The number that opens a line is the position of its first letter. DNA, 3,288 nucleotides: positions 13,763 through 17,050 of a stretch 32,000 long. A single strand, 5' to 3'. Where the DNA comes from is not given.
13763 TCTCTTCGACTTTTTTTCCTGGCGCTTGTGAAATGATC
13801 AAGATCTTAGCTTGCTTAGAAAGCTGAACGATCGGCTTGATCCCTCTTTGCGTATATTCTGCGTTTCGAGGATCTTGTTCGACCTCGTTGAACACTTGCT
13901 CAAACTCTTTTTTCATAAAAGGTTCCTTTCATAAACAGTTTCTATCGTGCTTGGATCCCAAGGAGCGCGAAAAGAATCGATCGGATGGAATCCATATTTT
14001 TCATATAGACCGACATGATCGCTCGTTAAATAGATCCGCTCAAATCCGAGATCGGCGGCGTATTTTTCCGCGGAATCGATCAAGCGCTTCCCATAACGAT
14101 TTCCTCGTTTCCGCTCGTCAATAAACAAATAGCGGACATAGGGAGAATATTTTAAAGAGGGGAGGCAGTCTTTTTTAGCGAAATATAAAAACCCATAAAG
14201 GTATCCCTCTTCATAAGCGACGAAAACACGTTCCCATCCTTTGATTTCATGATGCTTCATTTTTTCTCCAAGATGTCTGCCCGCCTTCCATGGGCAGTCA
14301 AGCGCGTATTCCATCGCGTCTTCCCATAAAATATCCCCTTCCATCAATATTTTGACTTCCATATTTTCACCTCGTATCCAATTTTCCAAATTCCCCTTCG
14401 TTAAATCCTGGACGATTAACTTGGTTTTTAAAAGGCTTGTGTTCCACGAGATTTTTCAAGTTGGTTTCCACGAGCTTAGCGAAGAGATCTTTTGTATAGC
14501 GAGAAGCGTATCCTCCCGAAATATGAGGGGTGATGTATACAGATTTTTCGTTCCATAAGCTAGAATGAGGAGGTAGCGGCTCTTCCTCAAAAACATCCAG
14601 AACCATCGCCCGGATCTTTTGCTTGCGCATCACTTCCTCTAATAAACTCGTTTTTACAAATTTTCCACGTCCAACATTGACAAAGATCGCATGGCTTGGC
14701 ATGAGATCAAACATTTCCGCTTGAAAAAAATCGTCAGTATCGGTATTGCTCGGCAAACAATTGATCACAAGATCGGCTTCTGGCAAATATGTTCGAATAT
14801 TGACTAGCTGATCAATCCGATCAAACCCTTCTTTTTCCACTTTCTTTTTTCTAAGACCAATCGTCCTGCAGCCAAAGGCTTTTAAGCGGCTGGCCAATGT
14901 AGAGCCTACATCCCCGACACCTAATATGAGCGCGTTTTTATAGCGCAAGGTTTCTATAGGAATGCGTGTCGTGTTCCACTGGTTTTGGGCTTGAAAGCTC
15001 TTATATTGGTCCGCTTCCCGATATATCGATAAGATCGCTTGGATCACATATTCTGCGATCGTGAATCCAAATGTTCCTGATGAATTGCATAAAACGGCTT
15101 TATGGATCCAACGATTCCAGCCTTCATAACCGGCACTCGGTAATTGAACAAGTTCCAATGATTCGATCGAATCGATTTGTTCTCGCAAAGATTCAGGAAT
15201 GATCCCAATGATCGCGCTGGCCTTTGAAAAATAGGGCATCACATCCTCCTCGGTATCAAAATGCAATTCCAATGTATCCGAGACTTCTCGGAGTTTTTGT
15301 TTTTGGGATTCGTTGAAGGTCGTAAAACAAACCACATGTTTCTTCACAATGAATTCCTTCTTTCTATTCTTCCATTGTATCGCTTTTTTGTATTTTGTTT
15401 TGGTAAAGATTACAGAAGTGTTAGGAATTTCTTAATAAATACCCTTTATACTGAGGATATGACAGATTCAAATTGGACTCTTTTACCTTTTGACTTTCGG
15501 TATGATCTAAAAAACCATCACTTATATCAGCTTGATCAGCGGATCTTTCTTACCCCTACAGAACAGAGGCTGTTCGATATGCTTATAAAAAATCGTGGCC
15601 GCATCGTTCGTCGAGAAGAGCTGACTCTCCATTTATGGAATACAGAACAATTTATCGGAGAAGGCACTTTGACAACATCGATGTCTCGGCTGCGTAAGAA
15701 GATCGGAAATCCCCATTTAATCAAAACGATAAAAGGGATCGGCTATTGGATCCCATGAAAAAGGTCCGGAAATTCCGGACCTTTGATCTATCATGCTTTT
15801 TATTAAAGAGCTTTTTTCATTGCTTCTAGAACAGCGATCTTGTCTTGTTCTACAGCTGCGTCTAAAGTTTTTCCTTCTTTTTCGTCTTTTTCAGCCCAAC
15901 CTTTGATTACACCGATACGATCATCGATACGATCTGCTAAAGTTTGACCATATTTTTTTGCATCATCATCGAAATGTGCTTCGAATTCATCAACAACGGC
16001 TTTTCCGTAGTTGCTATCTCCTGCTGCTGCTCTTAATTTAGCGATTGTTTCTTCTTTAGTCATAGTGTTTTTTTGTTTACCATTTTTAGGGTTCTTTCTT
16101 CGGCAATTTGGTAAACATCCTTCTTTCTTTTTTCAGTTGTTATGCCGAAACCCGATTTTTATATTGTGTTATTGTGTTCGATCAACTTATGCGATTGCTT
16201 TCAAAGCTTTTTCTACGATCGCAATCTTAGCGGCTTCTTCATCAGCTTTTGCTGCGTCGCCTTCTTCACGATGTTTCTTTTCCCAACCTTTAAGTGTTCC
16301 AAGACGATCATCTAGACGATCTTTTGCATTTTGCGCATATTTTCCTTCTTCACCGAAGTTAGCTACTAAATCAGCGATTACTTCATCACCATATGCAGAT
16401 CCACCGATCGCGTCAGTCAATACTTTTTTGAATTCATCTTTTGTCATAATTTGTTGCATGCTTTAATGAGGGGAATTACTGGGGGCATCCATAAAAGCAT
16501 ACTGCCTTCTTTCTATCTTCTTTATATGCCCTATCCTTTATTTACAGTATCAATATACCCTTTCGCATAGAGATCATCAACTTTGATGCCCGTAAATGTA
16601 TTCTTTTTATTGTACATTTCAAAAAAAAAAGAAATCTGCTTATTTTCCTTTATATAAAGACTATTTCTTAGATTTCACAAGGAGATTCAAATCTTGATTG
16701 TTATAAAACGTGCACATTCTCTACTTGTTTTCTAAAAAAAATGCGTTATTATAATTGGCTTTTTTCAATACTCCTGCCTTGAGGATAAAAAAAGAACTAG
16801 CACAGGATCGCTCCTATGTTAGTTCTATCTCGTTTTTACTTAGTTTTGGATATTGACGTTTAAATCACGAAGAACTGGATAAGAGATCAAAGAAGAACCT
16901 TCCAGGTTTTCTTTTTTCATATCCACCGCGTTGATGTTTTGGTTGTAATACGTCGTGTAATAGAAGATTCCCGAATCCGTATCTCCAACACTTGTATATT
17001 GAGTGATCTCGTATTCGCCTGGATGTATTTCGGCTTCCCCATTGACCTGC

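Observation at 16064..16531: Two duplicated 5' leaders keep an identical pseudoknot-type architecture through compensatory changes, with a near-perfect SD block displaced ~60 nt upstream of the start codon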

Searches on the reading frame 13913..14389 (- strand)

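Call 69: search_protein_families(library=pfam, proteins=[window:13913-14389:-], max_evalue=0.001)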
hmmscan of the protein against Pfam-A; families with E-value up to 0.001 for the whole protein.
window:13913-14389:- (158 aa): 3 families
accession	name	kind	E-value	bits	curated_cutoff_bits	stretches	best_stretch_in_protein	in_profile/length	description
PF00583.31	Acetyltransf_1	-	6.2e-11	43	20.7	1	34-134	14-116/116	Acetyltransferase (GNAT) family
PF13508.13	Acetyltransf_7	-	1.4e-10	41.8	27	1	53-135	3-83/84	Acetyltransferase (GNAT) domain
PF13673.13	Acetyltransf_10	-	2.6e-08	34.4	23.6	1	42-139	20-112/128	Acetyltransferase (GNAT) domain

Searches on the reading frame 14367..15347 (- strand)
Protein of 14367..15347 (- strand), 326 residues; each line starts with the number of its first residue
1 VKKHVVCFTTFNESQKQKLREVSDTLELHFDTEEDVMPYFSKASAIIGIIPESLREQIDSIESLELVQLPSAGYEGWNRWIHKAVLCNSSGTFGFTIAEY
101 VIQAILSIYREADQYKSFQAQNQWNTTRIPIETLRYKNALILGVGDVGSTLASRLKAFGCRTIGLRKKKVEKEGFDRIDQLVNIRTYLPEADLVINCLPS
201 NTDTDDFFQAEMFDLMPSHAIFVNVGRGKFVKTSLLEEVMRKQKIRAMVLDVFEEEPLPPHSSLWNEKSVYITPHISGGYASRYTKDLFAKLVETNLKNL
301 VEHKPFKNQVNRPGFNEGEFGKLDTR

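Call 5: search_protein_families(library=pfam, proteins=[window:14367-15347:-], max_evalue=0.1)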
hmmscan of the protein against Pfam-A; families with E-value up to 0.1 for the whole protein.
window:14367-15347:- (326 aa): 5 families
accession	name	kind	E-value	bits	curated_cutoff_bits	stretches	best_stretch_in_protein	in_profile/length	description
PF02826.25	2-Hacid_dh_C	-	4.7e-44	150.3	25.1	1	104-277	3-178/178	D-isomer specific 2-hydroxyacid dehydrogenase, NAD binding domain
PF00670.27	AdoHcyase_NAD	-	0.00014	22.5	27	1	136-245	23-131/162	S-adenosyl-L-homocysteine hydrolase, NAD binding domain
PF03446.21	NAD_binding_2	-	0.00061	20.3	21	1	142-248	5-115/161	NAD binding domain of 6-phosphogluconate dehydrogenase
PF00899.27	ThiF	-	0.0032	17.1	28.1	1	132-165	16-49/238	ThiF family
PF01488.26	Shikimate_DH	-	0.017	15.6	24.3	1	132-202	8-87/138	Shikimate / quinate 5-dehydrogenase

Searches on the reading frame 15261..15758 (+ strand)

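Call 5: search_protein_families(library=pfam, proteins=[window:15261-15758:+], max_evalue=0.1)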
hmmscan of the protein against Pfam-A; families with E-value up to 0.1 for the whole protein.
window:15261-15758:+ (165 aa): 1 family
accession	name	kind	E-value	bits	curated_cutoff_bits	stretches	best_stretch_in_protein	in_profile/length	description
PF00486.34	Trans_reg_C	-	1.8e-18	66.8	26.2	1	93-162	2-75/77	Transcriptional regulatory protein, C terminal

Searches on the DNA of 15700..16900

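Call 4: search_rna_families(source=window, start=15700, end=16900, threshold=evalue, max_evalue=10, show_alignments=4)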
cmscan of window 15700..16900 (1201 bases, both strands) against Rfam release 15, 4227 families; matches with E-value up to 10: 13.
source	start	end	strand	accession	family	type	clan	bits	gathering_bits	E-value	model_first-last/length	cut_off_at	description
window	16569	16649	-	RF00203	snoR160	Gene; snRNA; snoRNA; CD-box;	-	24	42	0.52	1-80/80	no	Small nucleolar RNA R160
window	16605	16665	-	RF04331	Plastid-clpP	Cis-reg;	-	22.2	55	0.64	1-69/69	no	Plastid-clpP 5UTR RNA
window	15709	15820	+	RF00515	PyrR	Cis-reg;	-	21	54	3.6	1-115/115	no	PyrR binding site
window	16055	16120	-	RF01829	sR6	Gene; snRNA; snoRNA; CD-box;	-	18.5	60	6.4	1-53/53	no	sR6 snoRNA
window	16414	16438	+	RF01338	CRISPR-DR25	Gene; CRISPR;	CL00014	17.3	36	3.5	1-25/25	no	CRISPR RNA direct repeat element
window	16343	16424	-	RF00114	S15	Cis-reg; leader;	CL00121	16.8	39.5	0.41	1-117/117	no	Ribosomal S15 leader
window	16592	16621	+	RF04249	mir-310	Gene; miRNA;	CL00137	16.7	48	3.5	23-53/74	no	mir-310 microRNA precursor family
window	15840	15884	+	RF02147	MEG8_3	Gene; lncRNA;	-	16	40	0.31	1-66/66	no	Maternally expressed 8 exon 3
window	15931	15996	-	RF01561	DdR11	Gene; snRNA; snoRNA; CD-box;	-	15.5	65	5.4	1-76/76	no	Dictyostelium snoRNA DdR11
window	15741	15820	-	RF01067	ATPC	Gene;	-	15.4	45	6.3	1-92/92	no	ATPC RNA motif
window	15897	15978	+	RF01189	sn1502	Gene; snRNA; snoRNA; CD-box;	-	15.4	60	7.6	1-87/87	no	Small nucleolar RNA sn1502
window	15978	16024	-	RF01121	sR38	Gene; snRNA; snoRNA; CD-box;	-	13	50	3.6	1-59/59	no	Small nucleolar RNA sR38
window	16223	16278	-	RF01144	sR17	Gene; snRNA; snoRNA; CD-box;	-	12.5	36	5.9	1-55/55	no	Small nucleolar RNA sR17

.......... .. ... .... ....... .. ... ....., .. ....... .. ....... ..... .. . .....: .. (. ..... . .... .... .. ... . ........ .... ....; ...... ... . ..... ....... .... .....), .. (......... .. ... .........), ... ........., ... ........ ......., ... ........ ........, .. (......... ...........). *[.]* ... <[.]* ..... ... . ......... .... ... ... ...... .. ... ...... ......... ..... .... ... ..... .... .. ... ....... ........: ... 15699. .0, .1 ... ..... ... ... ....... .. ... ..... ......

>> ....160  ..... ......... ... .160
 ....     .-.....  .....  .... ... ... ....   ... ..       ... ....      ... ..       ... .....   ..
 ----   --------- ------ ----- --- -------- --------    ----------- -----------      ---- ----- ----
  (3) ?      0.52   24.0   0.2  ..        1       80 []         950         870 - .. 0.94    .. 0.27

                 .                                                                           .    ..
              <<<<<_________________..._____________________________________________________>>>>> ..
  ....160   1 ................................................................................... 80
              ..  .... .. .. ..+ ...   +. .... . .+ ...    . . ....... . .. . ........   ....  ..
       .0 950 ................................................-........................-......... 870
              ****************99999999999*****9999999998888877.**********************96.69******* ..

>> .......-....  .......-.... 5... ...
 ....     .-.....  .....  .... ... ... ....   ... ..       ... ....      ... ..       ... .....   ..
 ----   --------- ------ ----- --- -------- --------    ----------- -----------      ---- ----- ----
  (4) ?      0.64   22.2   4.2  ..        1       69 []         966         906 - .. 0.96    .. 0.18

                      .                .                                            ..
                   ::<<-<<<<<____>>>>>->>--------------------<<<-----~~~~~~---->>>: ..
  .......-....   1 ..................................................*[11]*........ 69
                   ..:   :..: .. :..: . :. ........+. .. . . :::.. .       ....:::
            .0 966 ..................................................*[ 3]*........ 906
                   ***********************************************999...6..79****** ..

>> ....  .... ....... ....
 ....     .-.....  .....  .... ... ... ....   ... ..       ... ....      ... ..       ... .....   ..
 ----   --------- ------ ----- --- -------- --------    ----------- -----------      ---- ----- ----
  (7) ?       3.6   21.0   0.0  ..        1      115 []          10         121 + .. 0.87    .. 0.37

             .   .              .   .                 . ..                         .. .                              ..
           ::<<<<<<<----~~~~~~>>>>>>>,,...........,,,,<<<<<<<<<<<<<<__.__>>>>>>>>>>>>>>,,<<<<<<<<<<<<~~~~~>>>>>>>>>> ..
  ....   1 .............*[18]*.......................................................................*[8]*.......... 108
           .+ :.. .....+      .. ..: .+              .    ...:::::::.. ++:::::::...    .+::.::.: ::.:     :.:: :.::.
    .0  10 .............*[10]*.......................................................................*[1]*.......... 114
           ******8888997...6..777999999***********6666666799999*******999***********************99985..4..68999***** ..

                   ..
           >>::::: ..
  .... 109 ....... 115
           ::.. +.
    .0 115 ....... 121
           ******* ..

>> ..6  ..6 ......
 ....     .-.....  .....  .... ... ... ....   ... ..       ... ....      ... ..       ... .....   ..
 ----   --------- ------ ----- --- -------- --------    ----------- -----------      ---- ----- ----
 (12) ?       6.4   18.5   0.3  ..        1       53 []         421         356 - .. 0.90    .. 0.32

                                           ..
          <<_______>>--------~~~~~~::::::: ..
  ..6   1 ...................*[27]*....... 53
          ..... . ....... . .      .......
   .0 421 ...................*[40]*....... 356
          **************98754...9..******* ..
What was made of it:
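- On Any described RNA family (Rfam 15, 4227 models): In 15700-16900 at E up to 10, only noise hits appeared, all far below their cut-offs (call 4).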

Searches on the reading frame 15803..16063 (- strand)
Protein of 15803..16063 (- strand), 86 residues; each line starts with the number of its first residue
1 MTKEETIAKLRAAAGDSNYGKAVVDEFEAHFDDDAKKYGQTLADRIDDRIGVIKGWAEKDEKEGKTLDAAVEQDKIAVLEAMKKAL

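Call 5: search_protein_families(library=pfam, proteins=[window:15803-16063:-], max_evalue=0.1)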
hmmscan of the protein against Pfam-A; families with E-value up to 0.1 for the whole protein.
window:15803-16063:- (86 aa): 0 families

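Call 6: search_protein_families(library=ncbifam, proteins=[window:15803-16063:-], max_evalue=1)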
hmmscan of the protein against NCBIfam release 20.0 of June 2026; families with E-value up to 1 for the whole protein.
window:15803-16063:- (86 aa): 1 family
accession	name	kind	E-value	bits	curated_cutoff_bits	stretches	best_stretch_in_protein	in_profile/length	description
NF045479.1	FRAT_87_prot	subfamily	2.5e-32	111.1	50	1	2-86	1-85/86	FRAT-87 protein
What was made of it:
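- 15803..16063 (-): Gene B, a FRAT-87 paralog of 86 aa. NF045479 at E 2.5e-32 (call 6).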

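Call 22: find_homologous_proteins(query=window:15803-16063:-, max_evalue=0.001)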
Query window:15803-16063:- (86 aa): 6 proteins with E <= 0.001 among 10 candidates.
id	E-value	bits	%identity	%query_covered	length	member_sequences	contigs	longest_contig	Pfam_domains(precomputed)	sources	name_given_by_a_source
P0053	4.4e-46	172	100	99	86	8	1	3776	-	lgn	-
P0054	3.9e-40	153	88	100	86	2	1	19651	-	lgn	-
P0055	3.9e-23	99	100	59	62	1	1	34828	-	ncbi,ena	-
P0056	6.7e-23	98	100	59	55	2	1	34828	-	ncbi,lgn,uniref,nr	ncbi:FRAT-87 protein [Dubosiella newyorkensis]|uniref:FRAT-87 protein n=1 Tax=Dubosiella newyorkensi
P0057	5.0e-15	73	51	93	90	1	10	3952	-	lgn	-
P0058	1.8e-14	72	86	50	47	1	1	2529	-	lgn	-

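Call 23: find_encoding_contigs(protein=P0054, flank=2500, max_places=6)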
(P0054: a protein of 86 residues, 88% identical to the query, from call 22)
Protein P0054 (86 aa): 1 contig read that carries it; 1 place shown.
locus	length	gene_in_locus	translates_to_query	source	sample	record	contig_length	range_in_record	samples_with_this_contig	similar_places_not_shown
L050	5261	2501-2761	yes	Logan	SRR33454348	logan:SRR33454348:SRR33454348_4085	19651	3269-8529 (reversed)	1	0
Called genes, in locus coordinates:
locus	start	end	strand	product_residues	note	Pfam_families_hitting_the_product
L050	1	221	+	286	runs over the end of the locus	PF01553:Acyltransferase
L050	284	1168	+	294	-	PF22397:NADAR-DarT1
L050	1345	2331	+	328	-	PF02275:CBAH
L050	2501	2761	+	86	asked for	-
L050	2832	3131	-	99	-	PF00486:Trans_reg_C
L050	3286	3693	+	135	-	-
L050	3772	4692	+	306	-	PF02517:Rce1-like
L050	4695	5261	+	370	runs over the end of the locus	PF00149:Metallophos, PF12850:Metallophos_2, PF12320:SbcD_C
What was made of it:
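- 15803..16063 (-): An ortholog with 88% identity is P0054, encoded in L050 (calls 22, 23).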

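Call 24: find_encoding_contigs(protein=P0058, flank=2500, max_places=4)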
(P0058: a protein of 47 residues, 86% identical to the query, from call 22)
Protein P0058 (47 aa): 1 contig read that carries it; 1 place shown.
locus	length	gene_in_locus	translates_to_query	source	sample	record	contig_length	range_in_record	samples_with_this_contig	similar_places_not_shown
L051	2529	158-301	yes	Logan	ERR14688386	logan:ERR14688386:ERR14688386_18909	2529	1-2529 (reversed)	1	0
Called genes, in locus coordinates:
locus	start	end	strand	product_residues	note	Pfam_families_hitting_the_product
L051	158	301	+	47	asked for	-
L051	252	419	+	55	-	-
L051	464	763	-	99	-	PF00486:Trans_reg_C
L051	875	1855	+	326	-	PF02826:2-Hacid_dh_C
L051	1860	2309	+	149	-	PF00583:Acetyltransf_1, PF13673:Acetyltransf_10 (weak), PF13508:Acetyltransf_7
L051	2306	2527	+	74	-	?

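Call 25: find_encoding_contigs(protein=P0057, flank=2000, max_places=5)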
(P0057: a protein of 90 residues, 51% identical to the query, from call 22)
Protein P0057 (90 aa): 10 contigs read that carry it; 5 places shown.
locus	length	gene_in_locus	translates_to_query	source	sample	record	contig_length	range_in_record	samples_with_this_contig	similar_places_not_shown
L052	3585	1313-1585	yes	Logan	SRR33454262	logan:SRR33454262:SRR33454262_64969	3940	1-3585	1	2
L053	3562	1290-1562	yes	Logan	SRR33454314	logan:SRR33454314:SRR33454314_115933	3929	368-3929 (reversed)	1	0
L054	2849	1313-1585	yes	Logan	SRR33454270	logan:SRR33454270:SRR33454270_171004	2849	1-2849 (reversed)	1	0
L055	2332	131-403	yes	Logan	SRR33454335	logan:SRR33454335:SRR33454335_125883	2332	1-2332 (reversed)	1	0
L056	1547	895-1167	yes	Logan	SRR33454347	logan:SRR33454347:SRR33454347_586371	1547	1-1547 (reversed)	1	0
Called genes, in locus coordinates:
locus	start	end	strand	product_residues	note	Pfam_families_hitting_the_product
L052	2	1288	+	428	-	?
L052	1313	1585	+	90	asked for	-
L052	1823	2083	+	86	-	-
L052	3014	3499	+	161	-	-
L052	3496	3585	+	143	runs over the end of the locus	PF08282:Hydrolase_3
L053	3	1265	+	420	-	?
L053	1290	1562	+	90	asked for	-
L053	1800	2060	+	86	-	-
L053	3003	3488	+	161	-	-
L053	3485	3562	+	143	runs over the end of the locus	PF08282:Hydrolase_3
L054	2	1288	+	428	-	?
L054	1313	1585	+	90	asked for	-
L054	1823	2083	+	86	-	-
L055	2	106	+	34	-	?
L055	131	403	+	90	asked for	-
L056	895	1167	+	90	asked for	-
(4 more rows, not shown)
